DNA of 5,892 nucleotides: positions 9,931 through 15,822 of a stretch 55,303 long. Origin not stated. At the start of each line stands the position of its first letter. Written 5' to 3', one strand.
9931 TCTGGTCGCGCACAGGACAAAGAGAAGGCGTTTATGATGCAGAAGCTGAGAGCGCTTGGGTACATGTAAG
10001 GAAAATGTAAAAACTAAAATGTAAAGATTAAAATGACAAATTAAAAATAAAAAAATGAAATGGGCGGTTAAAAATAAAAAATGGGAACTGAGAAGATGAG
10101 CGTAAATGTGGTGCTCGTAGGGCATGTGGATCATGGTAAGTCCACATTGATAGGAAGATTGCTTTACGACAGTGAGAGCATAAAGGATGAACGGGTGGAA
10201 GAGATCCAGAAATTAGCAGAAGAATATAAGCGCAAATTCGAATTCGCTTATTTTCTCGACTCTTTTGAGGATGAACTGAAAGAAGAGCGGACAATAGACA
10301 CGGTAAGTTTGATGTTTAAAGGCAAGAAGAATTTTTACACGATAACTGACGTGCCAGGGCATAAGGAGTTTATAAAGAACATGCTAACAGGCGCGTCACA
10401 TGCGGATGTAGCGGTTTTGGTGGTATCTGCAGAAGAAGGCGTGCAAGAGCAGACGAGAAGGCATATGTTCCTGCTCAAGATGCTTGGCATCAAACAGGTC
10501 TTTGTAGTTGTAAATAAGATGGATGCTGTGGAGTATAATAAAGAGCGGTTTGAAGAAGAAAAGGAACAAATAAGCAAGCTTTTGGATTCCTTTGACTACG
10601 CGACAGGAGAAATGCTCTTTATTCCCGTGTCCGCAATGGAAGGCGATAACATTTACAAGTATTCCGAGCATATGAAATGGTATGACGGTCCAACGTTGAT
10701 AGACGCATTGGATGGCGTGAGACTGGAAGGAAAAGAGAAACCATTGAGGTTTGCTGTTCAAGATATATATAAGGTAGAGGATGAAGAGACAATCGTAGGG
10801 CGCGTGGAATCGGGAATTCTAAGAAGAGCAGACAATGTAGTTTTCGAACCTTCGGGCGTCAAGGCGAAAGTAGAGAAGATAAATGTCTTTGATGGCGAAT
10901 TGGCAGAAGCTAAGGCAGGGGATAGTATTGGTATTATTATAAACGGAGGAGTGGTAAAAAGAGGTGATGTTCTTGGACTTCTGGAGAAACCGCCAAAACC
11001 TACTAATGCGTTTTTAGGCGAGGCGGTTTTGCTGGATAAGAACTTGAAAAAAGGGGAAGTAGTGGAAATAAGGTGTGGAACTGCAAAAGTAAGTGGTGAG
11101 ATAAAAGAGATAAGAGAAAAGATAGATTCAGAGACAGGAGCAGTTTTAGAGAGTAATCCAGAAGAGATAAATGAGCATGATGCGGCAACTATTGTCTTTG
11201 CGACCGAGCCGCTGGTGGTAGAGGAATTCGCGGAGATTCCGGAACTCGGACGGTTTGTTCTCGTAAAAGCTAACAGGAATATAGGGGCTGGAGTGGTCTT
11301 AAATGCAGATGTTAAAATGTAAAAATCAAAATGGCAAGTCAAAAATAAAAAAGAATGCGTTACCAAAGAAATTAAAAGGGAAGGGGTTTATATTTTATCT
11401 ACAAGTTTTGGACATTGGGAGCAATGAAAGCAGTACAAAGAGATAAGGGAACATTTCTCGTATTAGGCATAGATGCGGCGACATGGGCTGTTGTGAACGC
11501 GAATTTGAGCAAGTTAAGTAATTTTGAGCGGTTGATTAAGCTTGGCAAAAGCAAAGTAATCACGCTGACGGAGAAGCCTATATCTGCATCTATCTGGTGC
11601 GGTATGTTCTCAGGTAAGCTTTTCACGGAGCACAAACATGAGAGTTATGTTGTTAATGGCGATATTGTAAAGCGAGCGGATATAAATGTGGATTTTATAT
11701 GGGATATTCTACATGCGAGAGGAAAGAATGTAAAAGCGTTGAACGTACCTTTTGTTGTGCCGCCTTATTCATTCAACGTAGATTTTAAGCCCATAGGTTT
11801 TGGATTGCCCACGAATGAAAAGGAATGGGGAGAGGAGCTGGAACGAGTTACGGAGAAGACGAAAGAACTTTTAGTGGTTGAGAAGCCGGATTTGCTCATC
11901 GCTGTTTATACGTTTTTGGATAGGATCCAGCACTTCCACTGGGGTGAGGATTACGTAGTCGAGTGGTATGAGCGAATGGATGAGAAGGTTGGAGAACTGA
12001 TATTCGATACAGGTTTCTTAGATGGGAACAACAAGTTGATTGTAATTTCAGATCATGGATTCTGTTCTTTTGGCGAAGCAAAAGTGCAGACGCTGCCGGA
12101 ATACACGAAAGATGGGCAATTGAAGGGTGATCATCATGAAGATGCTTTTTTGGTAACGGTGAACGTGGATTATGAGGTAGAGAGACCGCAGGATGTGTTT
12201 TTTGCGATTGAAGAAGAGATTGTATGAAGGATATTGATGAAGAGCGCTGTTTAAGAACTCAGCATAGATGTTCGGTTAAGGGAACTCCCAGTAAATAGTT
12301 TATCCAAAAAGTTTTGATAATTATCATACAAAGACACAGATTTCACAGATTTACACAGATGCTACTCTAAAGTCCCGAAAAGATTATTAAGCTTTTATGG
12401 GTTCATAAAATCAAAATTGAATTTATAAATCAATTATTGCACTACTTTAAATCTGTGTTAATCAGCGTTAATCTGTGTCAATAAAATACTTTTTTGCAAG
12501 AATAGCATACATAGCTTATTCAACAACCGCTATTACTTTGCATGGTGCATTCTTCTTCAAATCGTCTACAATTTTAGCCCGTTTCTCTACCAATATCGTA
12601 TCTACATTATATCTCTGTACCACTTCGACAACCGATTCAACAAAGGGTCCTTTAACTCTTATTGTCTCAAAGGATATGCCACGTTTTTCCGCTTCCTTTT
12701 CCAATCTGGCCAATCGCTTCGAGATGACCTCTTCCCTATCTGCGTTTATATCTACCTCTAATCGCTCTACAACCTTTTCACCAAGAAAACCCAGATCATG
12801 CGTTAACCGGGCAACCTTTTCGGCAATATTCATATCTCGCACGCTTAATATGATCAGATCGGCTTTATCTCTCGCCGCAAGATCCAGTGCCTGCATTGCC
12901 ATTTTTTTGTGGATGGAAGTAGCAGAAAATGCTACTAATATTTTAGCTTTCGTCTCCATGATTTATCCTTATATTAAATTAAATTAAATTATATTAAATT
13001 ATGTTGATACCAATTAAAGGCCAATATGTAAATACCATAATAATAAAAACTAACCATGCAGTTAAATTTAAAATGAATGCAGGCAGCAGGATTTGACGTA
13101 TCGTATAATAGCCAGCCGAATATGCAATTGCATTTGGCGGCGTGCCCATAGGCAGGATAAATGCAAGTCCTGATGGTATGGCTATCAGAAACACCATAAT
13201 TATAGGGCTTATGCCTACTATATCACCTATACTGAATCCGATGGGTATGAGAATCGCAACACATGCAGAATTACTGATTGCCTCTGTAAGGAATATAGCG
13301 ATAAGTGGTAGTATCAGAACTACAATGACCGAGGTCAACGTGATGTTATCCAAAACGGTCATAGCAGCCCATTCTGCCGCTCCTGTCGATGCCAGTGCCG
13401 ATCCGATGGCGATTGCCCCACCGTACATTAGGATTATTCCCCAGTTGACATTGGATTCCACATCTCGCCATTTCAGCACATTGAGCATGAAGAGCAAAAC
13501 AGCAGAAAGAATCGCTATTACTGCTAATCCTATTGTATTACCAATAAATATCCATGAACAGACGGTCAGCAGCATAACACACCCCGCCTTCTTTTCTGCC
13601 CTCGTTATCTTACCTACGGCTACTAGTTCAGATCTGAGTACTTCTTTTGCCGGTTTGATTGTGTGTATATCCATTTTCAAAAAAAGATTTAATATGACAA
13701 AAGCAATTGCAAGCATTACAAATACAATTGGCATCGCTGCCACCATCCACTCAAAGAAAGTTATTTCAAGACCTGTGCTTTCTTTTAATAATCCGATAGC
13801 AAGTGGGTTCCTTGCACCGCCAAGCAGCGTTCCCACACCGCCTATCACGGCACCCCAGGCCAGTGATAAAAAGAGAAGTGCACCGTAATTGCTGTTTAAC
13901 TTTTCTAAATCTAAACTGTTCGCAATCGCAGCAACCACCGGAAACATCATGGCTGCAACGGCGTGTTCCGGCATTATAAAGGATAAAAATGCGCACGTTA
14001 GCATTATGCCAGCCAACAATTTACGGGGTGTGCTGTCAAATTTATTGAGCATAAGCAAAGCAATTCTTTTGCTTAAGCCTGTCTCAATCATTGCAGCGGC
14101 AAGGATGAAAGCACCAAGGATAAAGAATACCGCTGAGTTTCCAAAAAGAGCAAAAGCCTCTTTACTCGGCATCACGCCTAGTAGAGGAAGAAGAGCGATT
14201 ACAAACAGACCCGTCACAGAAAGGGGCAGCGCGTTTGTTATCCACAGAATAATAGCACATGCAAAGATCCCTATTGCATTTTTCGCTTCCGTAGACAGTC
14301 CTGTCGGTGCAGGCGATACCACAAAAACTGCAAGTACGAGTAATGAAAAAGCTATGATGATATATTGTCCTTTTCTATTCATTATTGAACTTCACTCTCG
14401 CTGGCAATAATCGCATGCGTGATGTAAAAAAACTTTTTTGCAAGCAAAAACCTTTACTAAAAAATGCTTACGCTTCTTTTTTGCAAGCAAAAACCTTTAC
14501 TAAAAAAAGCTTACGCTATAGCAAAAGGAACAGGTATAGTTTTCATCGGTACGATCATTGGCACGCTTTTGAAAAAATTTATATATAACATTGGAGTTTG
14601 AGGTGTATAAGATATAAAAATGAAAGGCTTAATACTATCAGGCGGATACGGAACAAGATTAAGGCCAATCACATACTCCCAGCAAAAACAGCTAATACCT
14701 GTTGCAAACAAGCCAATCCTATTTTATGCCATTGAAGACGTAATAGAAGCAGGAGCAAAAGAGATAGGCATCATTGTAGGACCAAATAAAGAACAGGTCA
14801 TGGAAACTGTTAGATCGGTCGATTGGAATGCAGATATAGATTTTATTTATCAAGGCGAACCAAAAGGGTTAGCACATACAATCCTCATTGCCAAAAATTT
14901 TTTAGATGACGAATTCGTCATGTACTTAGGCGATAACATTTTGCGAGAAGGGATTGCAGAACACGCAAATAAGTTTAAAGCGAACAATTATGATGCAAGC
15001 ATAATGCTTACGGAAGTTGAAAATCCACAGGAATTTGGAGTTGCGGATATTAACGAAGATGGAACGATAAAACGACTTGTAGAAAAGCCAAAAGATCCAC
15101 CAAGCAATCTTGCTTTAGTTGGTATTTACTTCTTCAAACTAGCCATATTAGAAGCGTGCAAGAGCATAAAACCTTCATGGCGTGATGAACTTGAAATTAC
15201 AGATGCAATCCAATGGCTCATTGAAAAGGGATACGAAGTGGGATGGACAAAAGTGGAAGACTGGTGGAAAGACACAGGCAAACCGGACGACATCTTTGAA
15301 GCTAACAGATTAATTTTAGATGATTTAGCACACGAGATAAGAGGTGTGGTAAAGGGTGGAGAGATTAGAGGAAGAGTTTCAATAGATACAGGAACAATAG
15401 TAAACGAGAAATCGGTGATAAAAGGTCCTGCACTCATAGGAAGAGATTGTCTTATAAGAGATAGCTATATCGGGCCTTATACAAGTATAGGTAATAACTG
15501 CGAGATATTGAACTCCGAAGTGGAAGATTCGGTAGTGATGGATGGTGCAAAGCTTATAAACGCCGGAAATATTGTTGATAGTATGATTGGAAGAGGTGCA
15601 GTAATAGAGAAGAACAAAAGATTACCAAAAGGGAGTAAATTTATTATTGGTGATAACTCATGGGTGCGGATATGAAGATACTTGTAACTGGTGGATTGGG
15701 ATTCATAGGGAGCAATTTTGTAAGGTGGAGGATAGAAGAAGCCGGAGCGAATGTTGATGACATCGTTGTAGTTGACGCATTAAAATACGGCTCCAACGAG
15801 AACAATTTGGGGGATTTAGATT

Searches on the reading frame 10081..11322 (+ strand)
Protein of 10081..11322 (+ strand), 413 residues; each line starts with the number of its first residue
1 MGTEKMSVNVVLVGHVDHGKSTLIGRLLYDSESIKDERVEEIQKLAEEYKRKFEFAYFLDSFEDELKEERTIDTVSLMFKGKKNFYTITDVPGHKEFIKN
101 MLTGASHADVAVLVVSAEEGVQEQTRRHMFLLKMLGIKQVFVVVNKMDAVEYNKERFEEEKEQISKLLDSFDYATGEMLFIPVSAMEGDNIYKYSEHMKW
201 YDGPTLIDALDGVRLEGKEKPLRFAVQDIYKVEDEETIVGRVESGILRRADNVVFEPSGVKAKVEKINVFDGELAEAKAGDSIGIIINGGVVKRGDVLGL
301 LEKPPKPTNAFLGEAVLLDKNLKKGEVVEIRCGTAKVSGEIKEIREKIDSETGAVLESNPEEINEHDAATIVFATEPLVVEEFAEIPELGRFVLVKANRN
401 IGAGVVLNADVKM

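Call 4: search_protein_families(library=pfam, proteins=[window:10081-11322:+], max_evalue=0.01)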
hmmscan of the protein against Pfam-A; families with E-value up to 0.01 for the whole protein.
window:10081-11322:+ (413 aa): 11 families
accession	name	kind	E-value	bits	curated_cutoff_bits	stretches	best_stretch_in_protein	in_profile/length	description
PF00009.33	GTP_EFTU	-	2.8e-47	161.2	26.5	1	7-210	3-182/188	Elongation factor Tu GTP binding domain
PF22594.2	GTP-eEF1A_C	-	2e-19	70.3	27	1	319-406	12-100/101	GTP-eEF1A C-terminal domain-like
PF03144.31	GTP_EFTU_D2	-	4.1e-09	37.2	30.3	1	237-298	3-72/73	Elongation factor Tu domain 2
PF01926.29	MMR_HSR1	-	4e-07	30.6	21.9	0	69-146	31-113/113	50S ribosome-binding GTPase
PF03143.23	GTP_EFTU_D3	-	2.6e-06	28.1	27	1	327-408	31-104/106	Elongation factor Tu C-terminal domain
PF03193.22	RsgA_GTPase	-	1.9e-05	25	30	0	105-165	20-80/174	RsgA GTPase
PF14578.12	GTP_EFTU_D4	-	0.00011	22.5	23.8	1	226-298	8-85/86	Elongation factor Tu domain 4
PF22298.2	Tsr1_G-like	-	0.00044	20.5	27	1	91-171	56-132/161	Tsr1, G-like domain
PF09378.16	HAS-barrel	-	0.0028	18.2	25.2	0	314-376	14-81/90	HAS barrel domain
PF08477.19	Roc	-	0.0029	18.2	27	0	10-43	2-35/119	Ras of Complex, Roc, domain of DAPkinase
PF02492.25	cobW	-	0.0033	17.4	20.7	0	99-166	106-171/180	CobW/HypB/UreG, nucleotide-binding domain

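Call 5: search_protein_families(library=ncbifam, proteins=[window:10081-11322:+], max_evalue=0.01)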
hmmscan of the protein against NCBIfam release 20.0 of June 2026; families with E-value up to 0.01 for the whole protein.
window:10081-11322:+ (413 aa): 45 families (the best 25 are shown)
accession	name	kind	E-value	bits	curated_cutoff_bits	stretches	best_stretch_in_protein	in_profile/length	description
NF008969.0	PRK12317.1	subfamily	7.4e-122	407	502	1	3-409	3-421/426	elongation factor 1-alpha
TIGR00483.1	EF-1_alpha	equivalog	5.5e-115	384.2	540.1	1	1-410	1-423/427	translation elongation factor EF-1 subunit alpha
NF004035.0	PRK05506.1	subfamily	1.5e-90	304.2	715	1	8-409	25-433/632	bifunctional sulfate adenylyltransferase subunit 1/adenylylsulfate kinase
TIGR02034.1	CysN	subfamily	3e-90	303.2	336.1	1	11-406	4-406/406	sulfate adenylyltransferase, large subunit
NF003478.0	PRK05124.1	equivalog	9.9e-89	298.1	590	1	6-408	26-435/475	sulfate adenylyltransferase subunit CysN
NF000766.0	PRK00049.1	subfamily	2.5e-43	148.4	449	1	4-320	9-316/396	elongation factor Tu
TIGR00475.1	selB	equivalog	2e-42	145.7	242.25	1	71-348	37-303/581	selenocysteine-specific translation elongation factor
NF009372.0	PRK12735.1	subfamily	2.9e-41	141.6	479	1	4-321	9-317/396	elongation factor Tu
NF009373.0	PRK12736.1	subfamily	2e-40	138.8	452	1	4-320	9-314/394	elongation factor Tu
TIGR00485.1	EF-Tu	equivalog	2.1e-38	132.1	522.4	1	4-320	9-314/394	elongation factor Tu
NF003077.0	PRK04000.1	equivalog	2.3e-27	96.2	315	1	4-193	6-191/412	translation initiation factor IF-2 subunit gamma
TIGR03680.1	eif2g_arch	equivalog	2.6e-27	96.1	514.5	1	6-193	4-187/407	translation initiation factor IF-2 subunit gamma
NF012153.1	tet_protect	equivalog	5.5e-19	67.8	775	1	8-163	1-144/614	tetracycline resistance ribosomal protection protein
TIGR00487.1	IF-2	equivalog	2.3e-18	66.3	424.4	1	83-193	134-240/587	translation initiation factor IF-2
NF009381.0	PRK12740.1-5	subfamily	1.1e-17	63.7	583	1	8-155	10-144/692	elongation factor G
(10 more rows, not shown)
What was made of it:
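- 10081..11322 (+): CysN-like, EF-1alpha-like GTPase (413 aa). It carries no tail. Calls 4 and 5.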

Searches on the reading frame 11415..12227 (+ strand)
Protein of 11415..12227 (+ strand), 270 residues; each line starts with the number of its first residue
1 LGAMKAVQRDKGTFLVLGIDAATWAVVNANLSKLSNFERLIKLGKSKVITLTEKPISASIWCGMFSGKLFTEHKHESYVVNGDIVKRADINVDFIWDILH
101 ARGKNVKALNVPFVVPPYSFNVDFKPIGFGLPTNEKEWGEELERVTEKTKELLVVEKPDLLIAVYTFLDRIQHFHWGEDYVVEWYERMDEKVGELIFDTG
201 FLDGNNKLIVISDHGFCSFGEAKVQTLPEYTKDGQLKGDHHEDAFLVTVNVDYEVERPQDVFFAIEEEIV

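Call 4: search_protein_families(library=pfam, proteins=[window:11415-12227:+], max_evalue=0.01)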
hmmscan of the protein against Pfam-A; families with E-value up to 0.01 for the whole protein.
window:11415-12227:+ (270 aa): 1 family
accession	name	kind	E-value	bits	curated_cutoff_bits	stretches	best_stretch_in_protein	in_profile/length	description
PF01663.27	Phosphodiest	-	5.2e-11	43.2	23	1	16-237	3-241/342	Type I phosphodiesterase / nucleotide pyrophosphatase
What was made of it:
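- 11415..12227 (+): Small AP-superfamily (Phosphodiest-like) enzyme of about 260-270 aa. It carries no tail and is a conserved last enzyme gene of the module. Pfam Phosphodiest, E=5e-11 (call 4).
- On Alkaline-phosphatase superfamily (NPP / sulfatase): 11415-12227 hits Phosphodiest at E=5e-11 (call 4).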

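Call 5: search_protein_families(library=ncbifam, proteins=[window:11415-12227:+], max_evalue=0.01)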
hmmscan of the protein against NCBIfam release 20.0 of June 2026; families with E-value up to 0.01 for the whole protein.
window:11415-12227:+ (270 aa): 0 families

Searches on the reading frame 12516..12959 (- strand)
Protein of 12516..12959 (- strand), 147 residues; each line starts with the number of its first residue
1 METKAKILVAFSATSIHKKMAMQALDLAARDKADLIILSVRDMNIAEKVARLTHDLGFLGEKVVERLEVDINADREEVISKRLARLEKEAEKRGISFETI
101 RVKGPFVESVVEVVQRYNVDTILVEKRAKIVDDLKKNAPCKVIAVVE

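Call 4: search_protein_families(library=pfam, proteins=[window:12516-12959:-], max_evalue=0.01)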
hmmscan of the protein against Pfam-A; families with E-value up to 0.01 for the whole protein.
window:12516-12959:- (147 aa): 2 families
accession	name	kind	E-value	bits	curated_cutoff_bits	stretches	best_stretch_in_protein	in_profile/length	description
PF00582.32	Usp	-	4.6e-08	34.1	24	1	6-128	4-113/141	Universal stress protein family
PF00875.24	DNA_photolyase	-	0.0029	18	26.6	1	24-128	16-98/164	DNA photolyase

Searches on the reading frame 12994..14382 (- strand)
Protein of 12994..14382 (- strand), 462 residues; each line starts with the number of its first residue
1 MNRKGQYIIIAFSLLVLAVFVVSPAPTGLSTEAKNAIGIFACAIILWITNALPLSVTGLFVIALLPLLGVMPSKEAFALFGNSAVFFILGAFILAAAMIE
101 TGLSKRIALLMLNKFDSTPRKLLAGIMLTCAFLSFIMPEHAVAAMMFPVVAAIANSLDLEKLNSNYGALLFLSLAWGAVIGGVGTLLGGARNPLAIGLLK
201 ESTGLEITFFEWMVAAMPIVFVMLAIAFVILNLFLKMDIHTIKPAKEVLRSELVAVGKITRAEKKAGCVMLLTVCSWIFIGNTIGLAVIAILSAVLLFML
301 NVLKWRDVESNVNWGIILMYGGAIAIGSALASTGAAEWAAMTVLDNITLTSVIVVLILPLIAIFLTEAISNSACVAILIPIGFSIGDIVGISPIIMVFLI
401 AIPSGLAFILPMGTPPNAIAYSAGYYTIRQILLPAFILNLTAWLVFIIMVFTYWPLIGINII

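Call 4: search_protein_families(library=pfam, proteins=[window:12994-14382:-], max_evalue=0.01)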
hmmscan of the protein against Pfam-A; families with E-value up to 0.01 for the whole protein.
window:12994-14382:- (462 aa): 2 families
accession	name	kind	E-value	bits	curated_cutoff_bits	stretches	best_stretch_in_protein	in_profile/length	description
PF00939.25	Na_sulph_symp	-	2.9e-68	231.4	27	1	12-458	9-470/472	Sodium:sulfate symporter transmembrane region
PF03600.22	CitMHS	-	7.8e-56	190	31.9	2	44-401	1-336/336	Citrate transporter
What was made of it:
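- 12516..14382 (-): Universal stress protein (12516-12959) and a DASS Na+/sulfate-type symporter (12994-14382). Pfam (call 4).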

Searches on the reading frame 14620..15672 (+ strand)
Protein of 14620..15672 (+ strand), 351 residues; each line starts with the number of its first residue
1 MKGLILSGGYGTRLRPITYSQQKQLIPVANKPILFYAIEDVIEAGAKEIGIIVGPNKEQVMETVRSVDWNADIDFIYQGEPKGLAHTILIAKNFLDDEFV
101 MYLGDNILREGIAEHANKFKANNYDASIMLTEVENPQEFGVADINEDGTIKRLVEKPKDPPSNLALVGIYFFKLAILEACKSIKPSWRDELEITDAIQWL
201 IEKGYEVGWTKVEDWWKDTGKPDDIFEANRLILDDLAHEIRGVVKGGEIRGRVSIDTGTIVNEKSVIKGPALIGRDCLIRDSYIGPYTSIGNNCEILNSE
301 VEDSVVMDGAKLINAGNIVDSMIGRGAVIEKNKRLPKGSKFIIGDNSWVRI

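Call 84: search_protein_families(library=pfam, proteins=[window:14620-15672:+], max_evalue=0.001)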
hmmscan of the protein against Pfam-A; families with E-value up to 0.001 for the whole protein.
window:14620-15672:+ (351 aa): 5 families
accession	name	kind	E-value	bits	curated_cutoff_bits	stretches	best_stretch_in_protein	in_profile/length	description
PF00483.29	NTP_transferase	-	1.4e-55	189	21.2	1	2-233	1-243/245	Nucleotidyl transferase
PF25084.1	LbH_EIF2B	-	8.5e-09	35.8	54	1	252-339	9-91/105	EIF2B subunit epsilon LbH domain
PF12804.13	NTP_transf_3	-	2.1e-06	28.4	27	1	3-126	1-118/160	MobA-like NTP transferase domain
PF00132.30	Hexapep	-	1.8e-05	24.7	27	0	271-296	2-28/36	Bacterial transferase hexapeptide (six repeats)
PF25247.1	LbH_GLGC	-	0.00057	20.3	27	0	295-335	7-46/135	GLGC left-handed parallel beta-helix domain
